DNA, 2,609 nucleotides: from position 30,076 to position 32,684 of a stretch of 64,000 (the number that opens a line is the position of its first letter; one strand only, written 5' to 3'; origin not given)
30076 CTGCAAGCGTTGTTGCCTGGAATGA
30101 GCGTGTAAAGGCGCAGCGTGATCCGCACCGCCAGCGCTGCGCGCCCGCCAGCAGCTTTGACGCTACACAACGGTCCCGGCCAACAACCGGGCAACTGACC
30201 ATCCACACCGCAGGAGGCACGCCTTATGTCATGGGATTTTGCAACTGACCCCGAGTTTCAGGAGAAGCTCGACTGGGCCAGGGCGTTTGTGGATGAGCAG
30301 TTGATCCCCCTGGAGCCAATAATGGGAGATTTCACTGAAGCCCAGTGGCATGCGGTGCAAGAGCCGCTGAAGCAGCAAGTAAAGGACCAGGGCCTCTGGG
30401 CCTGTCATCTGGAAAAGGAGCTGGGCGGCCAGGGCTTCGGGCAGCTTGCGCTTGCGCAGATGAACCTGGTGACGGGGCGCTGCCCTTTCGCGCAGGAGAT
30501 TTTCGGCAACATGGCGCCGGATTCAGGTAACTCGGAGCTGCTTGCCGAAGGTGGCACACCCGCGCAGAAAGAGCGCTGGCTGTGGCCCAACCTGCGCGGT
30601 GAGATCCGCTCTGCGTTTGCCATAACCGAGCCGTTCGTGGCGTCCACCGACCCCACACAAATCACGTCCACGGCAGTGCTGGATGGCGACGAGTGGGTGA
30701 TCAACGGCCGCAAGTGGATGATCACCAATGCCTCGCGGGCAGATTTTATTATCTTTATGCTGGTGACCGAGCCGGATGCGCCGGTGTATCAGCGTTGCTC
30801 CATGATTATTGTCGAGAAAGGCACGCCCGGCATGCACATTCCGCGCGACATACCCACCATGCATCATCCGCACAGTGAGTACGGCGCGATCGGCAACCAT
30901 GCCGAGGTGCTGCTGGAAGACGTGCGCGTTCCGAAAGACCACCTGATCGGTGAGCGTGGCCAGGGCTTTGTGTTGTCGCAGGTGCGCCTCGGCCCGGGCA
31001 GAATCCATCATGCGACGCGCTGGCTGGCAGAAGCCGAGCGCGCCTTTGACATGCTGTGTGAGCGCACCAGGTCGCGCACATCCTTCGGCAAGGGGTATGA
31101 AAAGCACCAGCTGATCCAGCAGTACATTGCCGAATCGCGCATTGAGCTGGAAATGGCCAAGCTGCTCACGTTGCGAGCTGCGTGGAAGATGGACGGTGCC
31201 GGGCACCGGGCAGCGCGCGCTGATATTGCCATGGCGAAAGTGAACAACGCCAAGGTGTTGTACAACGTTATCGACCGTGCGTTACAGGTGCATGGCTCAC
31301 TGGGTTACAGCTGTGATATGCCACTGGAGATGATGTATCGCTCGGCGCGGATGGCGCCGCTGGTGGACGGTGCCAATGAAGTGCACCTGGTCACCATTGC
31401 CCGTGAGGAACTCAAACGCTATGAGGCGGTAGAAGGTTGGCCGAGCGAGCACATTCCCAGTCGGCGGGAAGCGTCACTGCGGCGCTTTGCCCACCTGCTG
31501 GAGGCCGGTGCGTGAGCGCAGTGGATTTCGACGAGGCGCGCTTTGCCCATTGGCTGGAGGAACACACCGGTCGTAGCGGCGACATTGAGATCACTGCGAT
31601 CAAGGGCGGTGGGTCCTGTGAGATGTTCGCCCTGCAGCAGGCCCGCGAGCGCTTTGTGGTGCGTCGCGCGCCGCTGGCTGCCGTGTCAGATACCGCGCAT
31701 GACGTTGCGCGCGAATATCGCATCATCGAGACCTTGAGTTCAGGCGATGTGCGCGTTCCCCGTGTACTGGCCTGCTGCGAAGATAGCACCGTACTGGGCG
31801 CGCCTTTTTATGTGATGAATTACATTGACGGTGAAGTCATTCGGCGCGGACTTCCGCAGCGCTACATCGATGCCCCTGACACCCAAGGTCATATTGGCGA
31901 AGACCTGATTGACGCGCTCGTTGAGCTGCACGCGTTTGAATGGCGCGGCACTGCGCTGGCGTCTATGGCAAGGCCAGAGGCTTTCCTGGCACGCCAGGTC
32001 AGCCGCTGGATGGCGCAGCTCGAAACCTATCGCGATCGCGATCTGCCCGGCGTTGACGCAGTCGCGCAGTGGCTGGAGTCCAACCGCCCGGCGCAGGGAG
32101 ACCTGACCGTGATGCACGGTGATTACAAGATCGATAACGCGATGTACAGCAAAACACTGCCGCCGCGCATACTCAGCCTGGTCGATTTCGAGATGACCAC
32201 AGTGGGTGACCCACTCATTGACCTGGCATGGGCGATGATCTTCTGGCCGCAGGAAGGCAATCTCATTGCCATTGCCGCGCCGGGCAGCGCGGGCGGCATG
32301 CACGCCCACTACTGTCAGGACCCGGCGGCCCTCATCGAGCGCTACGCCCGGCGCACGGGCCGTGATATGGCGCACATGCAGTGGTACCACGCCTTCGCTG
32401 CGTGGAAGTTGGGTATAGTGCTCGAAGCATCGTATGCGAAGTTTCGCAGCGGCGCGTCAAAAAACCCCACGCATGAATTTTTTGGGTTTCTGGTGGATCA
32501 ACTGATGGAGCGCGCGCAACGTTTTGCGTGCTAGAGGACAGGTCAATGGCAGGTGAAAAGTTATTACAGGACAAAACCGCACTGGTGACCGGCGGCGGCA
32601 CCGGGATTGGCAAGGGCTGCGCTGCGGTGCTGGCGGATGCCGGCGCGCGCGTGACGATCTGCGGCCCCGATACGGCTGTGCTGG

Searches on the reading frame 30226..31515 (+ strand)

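Call 9: search_protein_families(library=pfam, proteins=[window:30226-31515:+], max_evalue=0.001)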
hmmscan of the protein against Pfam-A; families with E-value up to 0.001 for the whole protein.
window:30226-31515:+ (429 aa): 4 families
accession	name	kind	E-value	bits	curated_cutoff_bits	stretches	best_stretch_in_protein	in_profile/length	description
PF00441.29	Acyl-CoA_dh_1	-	1.1e-35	123.4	22.4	1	245-394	1-148/150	Acyl-CoA dehydrogenase, C-terminal domain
PF02770.24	Acyl-CoA_dh_M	-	4.6e-17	62.4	33.3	1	130-210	1-79/97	Acyl-CoA dehydrogenase, middle domain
PF08028.16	Acyl-CoA_dh_2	-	1.1e-10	42.4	22.7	1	267-377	8-126/134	Acyl-CoA dehydrogenase, C-terminal domain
PF02771.21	Acyl-CoA_dh_N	-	6.6e-10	39.8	22.9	1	11-126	4-113/113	Acyl-CoA dehydrogenase, N-terminal domain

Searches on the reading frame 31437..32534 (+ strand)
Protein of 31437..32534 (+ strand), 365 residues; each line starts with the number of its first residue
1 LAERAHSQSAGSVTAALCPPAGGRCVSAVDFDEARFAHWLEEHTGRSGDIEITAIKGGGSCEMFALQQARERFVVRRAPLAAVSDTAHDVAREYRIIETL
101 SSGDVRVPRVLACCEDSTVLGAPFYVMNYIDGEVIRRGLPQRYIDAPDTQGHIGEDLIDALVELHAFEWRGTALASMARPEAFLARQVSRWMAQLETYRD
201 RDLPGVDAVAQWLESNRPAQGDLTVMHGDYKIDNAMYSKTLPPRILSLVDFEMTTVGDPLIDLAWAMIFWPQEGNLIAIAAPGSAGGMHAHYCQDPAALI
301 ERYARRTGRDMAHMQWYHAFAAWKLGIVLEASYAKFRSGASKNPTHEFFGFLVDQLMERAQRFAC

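Call 9: search_protein_families(library=pfam, proteins=[window:31437-32534:+], max_evalue=0.001)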
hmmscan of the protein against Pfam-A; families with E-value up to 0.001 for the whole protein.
window:31437-32534:+ (365 aa): 2 families
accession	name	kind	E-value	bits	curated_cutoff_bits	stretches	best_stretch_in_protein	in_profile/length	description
PF01636.29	APH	-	7.7e-43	147.4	23.2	1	51-308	1-230/239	Phosphotransferase enzyme family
PF02958.26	EcKL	-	0.00015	21.7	22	1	209-268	200-262/294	Ecdysteroid kinase-like family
